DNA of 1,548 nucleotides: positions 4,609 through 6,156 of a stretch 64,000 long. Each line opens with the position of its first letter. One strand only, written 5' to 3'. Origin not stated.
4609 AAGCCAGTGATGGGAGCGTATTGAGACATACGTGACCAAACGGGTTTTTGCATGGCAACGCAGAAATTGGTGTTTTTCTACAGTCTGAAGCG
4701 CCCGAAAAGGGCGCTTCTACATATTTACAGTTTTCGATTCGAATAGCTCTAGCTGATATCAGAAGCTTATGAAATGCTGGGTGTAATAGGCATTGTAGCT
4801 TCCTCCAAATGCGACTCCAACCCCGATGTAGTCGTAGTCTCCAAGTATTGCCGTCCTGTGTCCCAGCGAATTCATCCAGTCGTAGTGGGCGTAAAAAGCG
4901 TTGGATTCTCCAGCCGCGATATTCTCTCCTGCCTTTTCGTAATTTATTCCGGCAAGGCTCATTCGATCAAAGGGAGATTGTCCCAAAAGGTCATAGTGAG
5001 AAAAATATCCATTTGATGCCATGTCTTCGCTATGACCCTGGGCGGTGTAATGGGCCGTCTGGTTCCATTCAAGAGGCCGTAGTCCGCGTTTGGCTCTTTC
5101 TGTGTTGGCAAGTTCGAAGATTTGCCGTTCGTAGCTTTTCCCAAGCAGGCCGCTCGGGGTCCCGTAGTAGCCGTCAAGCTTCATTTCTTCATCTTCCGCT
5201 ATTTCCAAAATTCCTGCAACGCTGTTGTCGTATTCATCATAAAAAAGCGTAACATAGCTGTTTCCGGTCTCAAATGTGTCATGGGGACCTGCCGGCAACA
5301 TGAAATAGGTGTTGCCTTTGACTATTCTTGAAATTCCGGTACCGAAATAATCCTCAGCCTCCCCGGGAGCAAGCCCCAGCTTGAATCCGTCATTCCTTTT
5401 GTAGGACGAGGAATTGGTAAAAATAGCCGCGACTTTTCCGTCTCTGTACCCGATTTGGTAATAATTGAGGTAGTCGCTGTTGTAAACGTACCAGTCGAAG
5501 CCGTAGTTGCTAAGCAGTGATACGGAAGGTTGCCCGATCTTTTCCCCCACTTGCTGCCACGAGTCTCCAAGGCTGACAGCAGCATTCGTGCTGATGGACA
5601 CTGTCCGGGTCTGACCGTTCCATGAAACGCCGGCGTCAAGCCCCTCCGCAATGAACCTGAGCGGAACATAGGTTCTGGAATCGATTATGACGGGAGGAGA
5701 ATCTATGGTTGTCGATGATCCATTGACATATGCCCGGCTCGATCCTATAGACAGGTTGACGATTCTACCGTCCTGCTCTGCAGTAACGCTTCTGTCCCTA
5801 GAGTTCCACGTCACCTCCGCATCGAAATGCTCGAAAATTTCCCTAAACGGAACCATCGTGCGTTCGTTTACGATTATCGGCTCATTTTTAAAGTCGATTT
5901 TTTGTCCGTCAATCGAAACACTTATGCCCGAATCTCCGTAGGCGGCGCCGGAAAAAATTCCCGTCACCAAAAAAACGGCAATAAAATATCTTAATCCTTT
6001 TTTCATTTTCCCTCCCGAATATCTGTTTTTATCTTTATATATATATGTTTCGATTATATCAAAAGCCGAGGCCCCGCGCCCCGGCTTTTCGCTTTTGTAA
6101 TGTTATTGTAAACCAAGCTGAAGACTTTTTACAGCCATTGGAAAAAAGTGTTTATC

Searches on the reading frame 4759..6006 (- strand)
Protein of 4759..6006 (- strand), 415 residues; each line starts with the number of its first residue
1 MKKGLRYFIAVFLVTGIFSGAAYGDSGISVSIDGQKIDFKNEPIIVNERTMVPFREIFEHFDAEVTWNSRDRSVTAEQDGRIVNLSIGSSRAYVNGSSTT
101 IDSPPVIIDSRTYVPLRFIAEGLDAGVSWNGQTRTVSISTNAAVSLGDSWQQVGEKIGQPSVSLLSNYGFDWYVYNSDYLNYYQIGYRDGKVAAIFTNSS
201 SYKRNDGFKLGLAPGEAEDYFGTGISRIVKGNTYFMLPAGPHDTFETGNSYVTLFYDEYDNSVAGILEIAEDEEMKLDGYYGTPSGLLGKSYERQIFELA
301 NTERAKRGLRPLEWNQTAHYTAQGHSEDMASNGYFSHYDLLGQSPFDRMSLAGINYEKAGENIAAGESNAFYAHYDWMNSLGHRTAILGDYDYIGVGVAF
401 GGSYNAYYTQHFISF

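Call 31: search_protein_families(library=pfam, proteins=[window:4759-6006:-], max_evalue=0.001)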
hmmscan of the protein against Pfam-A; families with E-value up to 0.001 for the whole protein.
window:4759-6006:- (415 aa): 3 families
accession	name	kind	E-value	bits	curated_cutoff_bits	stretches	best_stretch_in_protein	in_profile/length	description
PF07833.16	Cu_amine_oxidN1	-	4.1e-38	130.1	24.2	1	32-138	2-108/108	Copper amine oxidase N-terminal domain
PF14504.11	CAP_assoc_N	-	3.6e-26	92.1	29.3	1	146-280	1-140/140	CAP-associated N-terminal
PF00188.32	CAP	-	1.9e-18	67.9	21.1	1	298-412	2-117/117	Cysteine-rich secretory protein family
